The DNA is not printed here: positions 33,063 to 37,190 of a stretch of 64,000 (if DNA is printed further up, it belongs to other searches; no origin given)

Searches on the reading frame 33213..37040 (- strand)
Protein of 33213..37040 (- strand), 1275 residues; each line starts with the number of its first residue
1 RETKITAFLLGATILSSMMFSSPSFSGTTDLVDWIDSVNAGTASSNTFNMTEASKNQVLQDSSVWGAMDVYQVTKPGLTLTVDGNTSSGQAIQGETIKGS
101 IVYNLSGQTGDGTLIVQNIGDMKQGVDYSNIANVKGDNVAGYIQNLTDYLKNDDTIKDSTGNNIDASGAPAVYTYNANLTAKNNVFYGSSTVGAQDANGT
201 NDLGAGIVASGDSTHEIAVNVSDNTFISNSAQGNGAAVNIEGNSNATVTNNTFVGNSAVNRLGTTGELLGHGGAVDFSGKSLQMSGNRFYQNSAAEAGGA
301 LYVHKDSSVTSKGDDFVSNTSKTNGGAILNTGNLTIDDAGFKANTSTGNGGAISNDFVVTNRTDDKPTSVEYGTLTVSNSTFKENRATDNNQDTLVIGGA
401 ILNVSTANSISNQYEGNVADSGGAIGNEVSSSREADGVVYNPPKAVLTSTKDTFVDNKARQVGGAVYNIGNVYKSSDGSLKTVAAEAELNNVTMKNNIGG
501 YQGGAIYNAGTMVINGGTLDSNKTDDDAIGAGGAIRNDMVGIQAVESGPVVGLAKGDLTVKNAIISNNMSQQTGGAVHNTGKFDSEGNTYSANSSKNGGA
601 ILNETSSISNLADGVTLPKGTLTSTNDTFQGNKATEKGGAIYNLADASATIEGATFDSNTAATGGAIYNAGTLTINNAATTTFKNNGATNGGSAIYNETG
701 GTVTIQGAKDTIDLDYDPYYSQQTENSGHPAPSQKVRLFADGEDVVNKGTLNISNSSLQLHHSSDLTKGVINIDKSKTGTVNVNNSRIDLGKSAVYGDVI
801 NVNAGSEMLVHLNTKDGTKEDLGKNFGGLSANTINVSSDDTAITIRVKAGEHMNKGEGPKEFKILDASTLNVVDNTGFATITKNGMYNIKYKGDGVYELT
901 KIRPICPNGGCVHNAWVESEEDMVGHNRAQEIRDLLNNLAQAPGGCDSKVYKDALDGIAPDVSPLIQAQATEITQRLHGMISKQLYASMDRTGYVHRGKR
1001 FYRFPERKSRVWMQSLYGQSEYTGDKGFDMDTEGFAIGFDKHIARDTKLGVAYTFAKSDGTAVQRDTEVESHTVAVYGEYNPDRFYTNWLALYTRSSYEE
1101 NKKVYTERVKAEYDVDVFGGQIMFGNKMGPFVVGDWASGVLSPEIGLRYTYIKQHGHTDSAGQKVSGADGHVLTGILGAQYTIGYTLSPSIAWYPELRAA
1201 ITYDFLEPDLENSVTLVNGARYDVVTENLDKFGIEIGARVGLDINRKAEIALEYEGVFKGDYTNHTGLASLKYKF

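Call 26: search_protein_families(library=pfam, max_evalue=0.00001, proteins=[window:33213-37040:-])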
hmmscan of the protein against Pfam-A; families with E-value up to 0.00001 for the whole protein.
window:33213-37040:- (1275 aa): 2 families
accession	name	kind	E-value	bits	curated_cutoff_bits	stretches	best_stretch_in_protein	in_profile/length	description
PF03797.25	Autotransporter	-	2.1e-29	103.5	26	1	1011-1255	1-255/255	Autotransporter beta-domain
PF02415.23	Chlam_PMP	-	6.1e-18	63.4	20.6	0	628-643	3-18/19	Chlamydia polymorphic membrane protein (Chlamydia_PMP) repeat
